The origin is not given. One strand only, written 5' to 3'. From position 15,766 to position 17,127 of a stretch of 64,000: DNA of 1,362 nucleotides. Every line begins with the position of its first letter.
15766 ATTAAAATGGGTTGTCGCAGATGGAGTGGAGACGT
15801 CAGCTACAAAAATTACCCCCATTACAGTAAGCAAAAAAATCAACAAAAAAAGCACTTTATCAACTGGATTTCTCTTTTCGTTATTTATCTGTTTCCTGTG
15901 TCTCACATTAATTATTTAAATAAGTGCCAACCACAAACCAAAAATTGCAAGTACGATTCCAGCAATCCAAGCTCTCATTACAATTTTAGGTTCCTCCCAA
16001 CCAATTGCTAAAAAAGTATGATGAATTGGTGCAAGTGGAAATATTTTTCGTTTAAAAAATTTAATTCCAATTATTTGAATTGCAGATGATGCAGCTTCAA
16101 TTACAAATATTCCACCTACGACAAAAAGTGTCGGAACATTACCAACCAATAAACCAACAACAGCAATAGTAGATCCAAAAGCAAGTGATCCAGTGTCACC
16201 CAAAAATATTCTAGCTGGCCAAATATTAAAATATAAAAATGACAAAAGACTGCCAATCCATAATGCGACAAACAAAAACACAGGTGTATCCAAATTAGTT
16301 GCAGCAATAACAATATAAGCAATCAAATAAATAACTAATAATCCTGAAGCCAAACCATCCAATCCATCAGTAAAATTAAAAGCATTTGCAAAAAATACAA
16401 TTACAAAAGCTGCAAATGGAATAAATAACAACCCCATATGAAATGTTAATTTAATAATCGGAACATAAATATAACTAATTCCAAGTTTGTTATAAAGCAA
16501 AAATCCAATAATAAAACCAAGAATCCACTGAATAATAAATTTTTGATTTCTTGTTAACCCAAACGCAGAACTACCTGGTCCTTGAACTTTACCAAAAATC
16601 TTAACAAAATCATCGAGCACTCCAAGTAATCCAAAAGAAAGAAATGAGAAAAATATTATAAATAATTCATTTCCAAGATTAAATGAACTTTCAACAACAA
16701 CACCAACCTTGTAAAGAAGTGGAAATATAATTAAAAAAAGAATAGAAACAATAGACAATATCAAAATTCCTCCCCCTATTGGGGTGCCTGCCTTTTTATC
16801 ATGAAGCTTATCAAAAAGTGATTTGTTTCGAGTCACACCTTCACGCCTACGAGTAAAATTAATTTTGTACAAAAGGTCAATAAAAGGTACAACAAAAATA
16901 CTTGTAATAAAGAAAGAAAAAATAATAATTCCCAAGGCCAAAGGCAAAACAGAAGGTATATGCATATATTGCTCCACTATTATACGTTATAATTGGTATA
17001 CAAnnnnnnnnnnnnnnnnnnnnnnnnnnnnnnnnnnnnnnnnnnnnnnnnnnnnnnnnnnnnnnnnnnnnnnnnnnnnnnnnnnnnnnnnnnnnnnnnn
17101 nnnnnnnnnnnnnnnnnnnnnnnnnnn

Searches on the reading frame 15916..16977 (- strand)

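Call 68: search_protein_families(library=pfam, proteins=[window:15916-16977:-], max_evalue=0.001)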
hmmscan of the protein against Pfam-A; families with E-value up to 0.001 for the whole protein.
window:15916-16977:- (353 aa): 1 family
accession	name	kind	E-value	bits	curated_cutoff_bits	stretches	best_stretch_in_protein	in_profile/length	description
PF00953.26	Glycos_transf_4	-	3.8e-29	102.2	27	1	106-277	2-158/160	Glycosyl transferase family 4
